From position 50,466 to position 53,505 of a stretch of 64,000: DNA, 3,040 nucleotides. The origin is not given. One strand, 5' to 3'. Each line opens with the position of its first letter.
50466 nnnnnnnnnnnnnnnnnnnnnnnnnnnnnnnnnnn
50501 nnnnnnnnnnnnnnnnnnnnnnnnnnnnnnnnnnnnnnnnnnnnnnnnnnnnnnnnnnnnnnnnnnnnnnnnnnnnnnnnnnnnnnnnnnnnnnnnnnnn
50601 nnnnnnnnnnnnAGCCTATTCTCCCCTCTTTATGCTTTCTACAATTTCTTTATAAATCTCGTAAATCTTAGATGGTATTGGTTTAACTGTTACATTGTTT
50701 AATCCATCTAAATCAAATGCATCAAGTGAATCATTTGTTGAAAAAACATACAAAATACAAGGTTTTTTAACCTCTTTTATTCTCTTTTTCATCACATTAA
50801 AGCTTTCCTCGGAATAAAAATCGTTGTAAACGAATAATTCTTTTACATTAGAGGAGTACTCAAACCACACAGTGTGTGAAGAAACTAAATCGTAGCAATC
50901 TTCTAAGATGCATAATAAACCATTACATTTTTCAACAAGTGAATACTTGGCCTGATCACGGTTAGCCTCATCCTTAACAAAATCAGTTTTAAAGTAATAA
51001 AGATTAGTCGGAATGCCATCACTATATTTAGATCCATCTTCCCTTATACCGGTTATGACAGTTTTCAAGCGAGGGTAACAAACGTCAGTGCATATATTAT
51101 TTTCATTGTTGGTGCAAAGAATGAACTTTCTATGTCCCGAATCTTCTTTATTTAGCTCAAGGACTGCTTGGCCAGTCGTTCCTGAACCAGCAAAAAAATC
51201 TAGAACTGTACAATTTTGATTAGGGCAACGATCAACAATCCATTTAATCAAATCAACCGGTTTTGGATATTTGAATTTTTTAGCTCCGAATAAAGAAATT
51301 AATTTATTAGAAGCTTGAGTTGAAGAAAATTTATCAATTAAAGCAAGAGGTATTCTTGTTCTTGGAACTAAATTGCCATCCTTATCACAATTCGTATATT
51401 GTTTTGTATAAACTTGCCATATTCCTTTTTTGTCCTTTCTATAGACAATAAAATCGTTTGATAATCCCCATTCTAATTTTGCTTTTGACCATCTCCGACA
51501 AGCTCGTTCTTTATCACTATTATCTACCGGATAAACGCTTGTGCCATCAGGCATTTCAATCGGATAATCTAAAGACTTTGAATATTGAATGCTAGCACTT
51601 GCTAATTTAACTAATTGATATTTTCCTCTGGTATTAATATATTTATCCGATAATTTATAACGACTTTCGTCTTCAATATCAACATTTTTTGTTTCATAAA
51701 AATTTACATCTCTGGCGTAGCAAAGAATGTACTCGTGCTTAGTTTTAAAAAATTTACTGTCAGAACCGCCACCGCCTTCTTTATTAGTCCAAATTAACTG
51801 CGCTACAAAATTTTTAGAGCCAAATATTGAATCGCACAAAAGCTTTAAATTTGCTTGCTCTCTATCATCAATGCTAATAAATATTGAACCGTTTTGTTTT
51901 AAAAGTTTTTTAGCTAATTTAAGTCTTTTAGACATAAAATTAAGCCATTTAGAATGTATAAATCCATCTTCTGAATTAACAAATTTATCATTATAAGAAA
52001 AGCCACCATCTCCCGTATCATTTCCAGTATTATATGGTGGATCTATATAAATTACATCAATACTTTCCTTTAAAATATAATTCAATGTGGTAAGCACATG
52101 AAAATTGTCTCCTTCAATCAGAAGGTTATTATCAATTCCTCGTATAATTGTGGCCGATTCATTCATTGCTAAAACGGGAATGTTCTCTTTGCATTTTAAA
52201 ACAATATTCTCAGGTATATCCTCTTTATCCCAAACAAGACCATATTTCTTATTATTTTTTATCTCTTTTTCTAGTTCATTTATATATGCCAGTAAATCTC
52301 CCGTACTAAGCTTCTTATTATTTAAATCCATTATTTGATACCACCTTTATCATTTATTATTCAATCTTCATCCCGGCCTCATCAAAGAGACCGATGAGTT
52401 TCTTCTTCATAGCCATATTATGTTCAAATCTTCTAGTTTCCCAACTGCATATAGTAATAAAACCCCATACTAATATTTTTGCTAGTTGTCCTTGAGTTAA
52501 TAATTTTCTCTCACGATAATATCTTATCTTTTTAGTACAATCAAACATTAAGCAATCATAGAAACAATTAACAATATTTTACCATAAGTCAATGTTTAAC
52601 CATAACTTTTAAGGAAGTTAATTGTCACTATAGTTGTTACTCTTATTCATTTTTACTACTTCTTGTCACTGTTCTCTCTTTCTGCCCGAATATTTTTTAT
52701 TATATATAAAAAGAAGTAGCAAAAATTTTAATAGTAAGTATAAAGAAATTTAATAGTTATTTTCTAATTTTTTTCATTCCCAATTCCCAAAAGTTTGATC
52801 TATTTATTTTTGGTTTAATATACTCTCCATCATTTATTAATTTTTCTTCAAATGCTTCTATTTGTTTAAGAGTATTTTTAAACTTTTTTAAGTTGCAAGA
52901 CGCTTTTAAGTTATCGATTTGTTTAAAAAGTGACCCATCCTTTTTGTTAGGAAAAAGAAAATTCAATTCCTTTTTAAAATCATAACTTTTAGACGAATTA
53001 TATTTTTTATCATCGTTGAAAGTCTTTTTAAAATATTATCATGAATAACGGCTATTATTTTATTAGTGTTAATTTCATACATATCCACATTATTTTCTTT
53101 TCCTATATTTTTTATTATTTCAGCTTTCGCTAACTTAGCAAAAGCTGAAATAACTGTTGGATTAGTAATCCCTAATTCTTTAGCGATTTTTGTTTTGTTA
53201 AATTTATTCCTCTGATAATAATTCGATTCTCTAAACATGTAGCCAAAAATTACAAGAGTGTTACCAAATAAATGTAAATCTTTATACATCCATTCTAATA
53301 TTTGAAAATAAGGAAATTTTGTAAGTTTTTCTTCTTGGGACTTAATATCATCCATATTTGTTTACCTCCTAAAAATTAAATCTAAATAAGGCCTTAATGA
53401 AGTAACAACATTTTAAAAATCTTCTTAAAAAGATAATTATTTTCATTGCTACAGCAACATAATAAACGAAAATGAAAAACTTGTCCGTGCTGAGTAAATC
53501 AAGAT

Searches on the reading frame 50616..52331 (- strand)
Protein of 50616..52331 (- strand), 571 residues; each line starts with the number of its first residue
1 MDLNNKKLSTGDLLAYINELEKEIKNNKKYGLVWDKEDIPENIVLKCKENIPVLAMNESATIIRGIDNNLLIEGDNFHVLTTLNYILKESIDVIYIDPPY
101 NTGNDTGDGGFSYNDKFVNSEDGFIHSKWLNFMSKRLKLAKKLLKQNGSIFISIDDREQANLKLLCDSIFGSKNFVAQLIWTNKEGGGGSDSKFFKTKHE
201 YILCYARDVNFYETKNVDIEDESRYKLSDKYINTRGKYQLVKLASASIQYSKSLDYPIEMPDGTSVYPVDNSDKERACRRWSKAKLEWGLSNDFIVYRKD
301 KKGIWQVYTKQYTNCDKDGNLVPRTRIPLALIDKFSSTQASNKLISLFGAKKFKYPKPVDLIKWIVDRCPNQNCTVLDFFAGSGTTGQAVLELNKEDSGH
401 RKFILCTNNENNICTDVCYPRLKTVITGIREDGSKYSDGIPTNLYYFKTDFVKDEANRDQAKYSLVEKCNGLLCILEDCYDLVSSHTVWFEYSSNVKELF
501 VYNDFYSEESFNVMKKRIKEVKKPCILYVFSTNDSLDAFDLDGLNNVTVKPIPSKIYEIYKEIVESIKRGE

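Call 58: search_protein_families(library=pfam, proteins=[window:50616-52331:-], max_evalue=0.001)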
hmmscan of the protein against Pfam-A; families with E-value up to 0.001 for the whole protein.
window:50616-52331:- (571 aa): 3 families
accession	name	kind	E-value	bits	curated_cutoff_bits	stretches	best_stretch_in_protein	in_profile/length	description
PF01555.25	N6_N4_Mtase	-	2e-41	142.8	26.7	1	91-407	1-210/221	DNA methylase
PF02086.21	MethyltransfD12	-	6.7e-06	26.4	22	0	86-105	172-190/253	D12 class N6 adenine-specific DNA methyltransferase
PF03602.21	Cons_hypoth95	-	0.00025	21.2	24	0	87-104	110-127/182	Conserved hypothetical protein 95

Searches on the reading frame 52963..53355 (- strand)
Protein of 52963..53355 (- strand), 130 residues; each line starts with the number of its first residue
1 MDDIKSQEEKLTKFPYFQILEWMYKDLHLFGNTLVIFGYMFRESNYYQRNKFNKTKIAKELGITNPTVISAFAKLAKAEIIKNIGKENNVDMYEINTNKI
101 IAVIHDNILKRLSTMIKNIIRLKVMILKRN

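Call 58: search_protein_families(library=pfam, proteins=[window:52963-53355:-], max_evalue=0.001)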
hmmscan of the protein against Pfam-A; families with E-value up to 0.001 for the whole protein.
window:52963-53355:- (130 aa): 1 family
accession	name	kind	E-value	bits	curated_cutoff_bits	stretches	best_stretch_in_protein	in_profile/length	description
PF13545.12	HTH_Crp_2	-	0.00076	19.8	27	0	52-86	23-57/70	Crp-like helix-turn-helix domain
